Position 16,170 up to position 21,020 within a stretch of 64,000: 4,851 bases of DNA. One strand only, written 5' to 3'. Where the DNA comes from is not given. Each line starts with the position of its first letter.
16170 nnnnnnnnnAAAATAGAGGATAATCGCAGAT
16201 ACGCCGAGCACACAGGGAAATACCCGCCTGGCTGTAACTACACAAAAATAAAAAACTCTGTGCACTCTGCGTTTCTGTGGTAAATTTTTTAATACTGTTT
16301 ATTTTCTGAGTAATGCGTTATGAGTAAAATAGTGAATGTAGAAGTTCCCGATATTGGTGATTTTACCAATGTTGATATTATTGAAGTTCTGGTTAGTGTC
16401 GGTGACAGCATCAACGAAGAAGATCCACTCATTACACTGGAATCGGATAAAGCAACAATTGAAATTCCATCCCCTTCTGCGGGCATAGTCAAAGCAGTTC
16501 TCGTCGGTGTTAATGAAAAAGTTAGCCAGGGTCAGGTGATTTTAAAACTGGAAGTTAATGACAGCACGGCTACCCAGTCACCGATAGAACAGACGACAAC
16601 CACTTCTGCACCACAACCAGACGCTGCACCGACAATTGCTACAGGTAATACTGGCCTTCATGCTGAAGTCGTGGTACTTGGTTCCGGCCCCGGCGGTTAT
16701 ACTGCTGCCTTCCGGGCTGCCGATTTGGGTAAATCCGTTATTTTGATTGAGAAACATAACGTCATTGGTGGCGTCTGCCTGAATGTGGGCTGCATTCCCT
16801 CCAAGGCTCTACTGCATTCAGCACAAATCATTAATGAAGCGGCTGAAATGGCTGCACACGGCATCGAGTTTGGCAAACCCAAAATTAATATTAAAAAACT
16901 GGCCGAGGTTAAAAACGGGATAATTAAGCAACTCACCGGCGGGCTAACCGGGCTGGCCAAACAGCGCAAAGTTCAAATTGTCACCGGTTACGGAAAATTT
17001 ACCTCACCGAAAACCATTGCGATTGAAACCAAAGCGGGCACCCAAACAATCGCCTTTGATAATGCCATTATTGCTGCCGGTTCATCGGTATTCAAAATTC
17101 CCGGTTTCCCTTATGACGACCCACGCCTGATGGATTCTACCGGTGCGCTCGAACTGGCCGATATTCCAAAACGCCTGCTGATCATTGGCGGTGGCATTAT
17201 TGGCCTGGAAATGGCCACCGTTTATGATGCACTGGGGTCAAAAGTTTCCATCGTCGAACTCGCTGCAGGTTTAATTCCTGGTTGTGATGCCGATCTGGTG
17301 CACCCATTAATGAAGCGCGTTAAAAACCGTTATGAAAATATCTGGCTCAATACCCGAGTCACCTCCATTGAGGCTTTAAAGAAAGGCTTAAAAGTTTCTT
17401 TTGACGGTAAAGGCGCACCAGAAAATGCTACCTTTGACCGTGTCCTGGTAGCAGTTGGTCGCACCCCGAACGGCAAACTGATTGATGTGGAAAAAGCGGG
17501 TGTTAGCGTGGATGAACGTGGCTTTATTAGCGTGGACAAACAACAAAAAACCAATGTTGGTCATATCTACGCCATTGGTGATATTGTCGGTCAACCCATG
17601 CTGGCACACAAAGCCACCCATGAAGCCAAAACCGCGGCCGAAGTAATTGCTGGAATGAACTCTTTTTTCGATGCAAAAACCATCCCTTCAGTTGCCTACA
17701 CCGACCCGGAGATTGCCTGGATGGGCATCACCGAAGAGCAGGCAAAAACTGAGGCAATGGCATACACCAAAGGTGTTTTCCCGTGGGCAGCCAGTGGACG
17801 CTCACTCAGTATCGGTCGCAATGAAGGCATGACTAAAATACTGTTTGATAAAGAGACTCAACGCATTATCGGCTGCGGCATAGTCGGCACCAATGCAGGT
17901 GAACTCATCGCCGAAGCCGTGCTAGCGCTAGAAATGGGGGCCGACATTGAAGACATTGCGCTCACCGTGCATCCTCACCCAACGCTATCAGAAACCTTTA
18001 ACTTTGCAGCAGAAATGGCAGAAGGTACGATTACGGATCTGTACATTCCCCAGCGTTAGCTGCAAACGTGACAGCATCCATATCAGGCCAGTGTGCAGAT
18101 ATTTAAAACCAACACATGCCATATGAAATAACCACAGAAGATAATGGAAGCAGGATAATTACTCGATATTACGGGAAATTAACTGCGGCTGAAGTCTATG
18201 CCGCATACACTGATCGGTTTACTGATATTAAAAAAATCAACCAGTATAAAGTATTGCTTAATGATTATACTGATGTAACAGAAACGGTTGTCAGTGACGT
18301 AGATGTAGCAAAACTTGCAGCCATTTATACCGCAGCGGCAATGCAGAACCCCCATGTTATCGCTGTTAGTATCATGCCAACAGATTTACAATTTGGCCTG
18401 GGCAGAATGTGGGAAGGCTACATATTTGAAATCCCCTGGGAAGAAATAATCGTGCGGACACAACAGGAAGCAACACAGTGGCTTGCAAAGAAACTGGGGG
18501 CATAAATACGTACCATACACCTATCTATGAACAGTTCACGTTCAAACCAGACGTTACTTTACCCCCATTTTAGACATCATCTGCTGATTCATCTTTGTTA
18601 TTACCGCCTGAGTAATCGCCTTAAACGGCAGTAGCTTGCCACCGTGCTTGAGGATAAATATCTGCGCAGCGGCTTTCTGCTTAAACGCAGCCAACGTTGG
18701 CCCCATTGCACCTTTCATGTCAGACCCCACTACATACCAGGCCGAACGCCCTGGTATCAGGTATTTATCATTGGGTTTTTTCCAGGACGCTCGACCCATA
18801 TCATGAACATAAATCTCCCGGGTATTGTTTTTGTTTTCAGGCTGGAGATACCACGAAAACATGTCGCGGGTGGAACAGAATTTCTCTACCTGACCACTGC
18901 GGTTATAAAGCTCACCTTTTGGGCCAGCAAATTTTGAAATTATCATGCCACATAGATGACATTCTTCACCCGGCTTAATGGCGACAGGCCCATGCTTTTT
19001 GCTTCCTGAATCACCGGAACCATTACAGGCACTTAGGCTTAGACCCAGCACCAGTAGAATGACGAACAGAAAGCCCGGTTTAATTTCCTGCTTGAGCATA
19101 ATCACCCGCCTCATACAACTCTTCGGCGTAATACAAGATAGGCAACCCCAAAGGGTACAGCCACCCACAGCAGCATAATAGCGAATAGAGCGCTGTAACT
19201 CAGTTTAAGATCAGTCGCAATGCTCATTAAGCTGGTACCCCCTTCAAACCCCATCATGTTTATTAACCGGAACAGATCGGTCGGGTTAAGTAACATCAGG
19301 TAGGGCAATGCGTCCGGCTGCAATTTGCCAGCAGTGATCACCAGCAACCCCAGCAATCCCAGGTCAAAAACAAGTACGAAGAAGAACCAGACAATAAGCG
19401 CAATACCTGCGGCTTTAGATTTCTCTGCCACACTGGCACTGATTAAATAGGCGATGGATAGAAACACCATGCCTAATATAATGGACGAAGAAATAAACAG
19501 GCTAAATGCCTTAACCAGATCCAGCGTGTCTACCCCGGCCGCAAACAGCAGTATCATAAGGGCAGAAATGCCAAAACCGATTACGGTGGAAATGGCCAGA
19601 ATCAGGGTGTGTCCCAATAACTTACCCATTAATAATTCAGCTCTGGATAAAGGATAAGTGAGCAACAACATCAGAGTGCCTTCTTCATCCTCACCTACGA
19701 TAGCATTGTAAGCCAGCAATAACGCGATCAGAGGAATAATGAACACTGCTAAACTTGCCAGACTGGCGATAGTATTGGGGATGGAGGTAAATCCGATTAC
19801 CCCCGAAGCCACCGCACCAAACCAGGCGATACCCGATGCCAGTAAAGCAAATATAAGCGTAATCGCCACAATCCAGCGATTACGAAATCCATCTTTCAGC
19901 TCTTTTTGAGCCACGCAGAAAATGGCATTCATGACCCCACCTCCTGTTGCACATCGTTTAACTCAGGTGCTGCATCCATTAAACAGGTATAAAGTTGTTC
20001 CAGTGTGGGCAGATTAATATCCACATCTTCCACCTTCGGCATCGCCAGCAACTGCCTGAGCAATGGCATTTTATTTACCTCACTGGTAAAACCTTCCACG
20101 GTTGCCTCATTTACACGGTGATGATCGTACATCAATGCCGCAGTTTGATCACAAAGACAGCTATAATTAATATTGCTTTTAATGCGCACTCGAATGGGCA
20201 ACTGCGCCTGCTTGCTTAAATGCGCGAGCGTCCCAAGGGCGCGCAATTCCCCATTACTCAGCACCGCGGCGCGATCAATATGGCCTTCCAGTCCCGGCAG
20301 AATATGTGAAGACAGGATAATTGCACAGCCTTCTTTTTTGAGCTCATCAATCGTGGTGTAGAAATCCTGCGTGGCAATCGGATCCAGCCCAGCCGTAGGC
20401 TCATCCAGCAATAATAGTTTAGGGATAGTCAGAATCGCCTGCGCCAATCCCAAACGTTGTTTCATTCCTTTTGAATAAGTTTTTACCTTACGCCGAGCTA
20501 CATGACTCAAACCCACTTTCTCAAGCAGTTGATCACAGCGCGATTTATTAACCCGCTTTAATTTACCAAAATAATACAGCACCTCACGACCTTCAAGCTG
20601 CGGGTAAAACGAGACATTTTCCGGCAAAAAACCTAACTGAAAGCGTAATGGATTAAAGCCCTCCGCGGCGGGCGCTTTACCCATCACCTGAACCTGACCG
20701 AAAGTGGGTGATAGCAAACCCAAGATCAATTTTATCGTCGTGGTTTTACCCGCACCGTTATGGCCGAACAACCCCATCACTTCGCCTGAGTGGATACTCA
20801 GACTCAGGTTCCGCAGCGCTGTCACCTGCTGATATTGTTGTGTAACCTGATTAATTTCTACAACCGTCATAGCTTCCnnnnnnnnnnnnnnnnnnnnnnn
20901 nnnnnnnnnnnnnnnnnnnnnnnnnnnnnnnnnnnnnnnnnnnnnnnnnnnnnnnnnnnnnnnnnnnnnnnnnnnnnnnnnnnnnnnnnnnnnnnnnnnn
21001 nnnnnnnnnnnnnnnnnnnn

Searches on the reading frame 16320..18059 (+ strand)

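Call 7: search_protein_families(library=pfam, proteins=[window:16320-18059:+], max_evalue=0.001)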
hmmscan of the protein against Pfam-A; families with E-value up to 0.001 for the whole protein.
window:16320-18059:+ (579 aa): 12 families
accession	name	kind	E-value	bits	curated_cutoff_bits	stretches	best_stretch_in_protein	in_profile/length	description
PF07992.20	Pyr_redox_2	-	2.3e-64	218.1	26.1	1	116-436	2-291/291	Pyridine nucleotide-disulphide oxidoreductase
PF02852.28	Pyr_redox_dim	-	1e-35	122.7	25.3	1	455-561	1-107/110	Pyridine nucleotide-disulphide oxidoreductase, dimerisation domain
PF00364.28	Biotin_lipoyl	-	7.9e-20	70.9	22.1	1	6-77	2-73/73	Biotin-requiring enzyme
PF00070.33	Pyr_redox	-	6.5e-16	59.1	22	1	285-357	1-74/82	Pyridine nucleotide-disulphide oxidoreductase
PF12831.13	FAD_oxidored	-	5.4e-10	39.6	27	1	116-164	1-49/416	FAD dependent oxidoreductase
PF13450.12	NAD_binding_8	-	2.4e-07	31.4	21.9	1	119-154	1-36/68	NAD(P)-binding Rossmann-like domain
PF13738.12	Pyr_redox_3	-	3.3e-07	30.3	30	1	235-420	116-305/305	Pyridine nucleotide-disulphide oxidoreductase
PF00890.30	FAD_binding_2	-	9.2e-06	25.5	20.4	1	117-151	2-36/414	FAD binding domain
PF01262.27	AlaDh_PNT_C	-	1.5e-05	25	23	0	283-314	28-59/214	Alanine dehydrogenase/PNT, C-terminal domain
PF01134.28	GIDA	-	1.9e-05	24.4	22.1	1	117-178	2-60/391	Glucose inhibited division protein A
PF13533.13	Biotin_lipoyl_2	-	0.0001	22.5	29.8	0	48-78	2-32/32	Biotin-lipoyl like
PF03486.20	HI0933_like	-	0.00011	22.2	50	0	116-150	2-36/244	HI0933-like protein Rossmann domain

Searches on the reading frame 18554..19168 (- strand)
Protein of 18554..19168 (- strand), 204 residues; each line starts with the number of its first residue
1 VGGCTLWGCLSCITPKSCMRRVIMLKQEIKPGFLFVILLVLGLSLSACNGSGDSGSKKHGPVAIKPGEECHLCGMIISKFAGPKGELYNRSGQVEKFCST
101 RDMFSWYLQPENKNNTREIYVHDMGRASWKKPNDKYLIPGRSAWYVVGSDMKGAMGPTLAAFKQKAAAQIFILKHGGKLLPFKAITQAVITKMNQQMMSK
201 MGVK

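Call 7: search_protein_families(library=pfam, proteins=[window:18554-19168:-], max_evalue=0.001)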
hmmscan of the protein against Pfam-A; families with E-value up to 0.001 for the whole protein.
window:18554-19168:- (204 aa): 1 family
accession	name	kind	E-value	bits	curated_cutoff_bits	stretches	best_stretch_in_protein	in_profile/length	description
PF05573.18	NosL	-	4.7e-48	163.3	24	1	61-189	1-130/131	NosL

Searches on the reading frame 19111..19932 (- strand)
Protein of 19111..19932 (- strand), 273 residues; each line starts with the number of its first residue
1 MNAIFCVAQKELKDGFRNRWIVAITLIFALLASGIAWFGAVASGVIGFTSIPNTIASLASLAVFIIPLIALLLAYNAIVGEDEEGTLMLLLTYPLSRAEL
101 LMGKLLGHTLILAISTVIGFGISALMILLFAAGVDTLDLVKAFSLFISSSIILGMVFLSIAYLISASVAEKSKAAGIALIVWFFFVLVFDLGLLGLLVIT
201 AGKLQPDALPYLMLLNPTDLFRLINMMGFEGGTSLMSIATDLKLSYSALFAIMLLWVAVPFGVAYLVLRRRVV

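Call 7: search_protein_families(library=pfam, proteins=[window:19111-19932:-], max_evalue=0.001)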
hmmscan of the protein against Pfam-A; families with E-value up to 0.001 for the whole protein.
window:19111-19932:- (273 aa): 4 families
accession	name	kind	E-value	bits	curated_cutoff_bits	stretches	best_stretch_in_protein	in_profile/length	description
PF12679.13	ABC2_membrane_2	-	2e-36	126.2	27.2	1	7-271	3-281/283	ABC-2 family transporter protein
PF12730.13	ABC2_membrane_4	-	2e-09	38.1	27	1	21-185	14-177/179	ABC-2 family transporter protein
PF12698.13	ABC2_membrane_3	-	2e-07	30.9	31.6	1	53-258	159-345/347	ABC-2 family transporter protein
PF13346.12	ABC2_membrane_5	-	0.00054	20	25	1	57-188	34-163/205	ABC-2 family transporter protein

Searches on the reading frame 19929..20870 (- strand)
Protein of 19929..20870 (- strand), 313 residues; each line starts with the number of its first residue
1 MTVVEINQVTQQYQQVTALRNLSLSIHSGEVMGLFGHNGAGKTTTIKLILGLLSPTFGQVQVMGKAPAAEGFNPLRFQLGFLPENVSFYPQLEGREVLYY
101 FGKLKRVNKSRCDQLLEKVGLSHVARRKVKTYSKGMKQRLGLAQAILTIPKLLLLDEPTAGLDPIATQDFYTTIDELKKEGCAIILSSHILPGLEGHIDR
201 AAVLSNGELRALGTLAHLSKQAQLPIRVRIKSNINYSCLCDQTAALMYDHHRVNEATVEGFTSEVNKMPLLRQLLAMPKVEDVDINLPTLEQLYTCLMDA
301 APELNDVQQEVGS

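Call 7: search_protein_families(library=pfam, proteins=[window:19929-20870:-], max_evalue=0.001)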
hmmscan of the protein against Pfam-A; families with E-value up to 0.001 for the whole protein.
window:19929-20870:- (313 aa): 2 families
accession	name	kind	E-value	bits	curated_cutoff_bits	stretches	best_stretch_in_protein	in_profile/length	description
PF00005.33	ABC_tran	-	4.1e-34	118.6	25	1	19-160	1-137/137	ABC transporter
PF13304.12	AAA_21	-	8.9e-13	49.4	27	1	132-192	238-300/304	AAA domain, putative AbiEii toxin, Type IV TA system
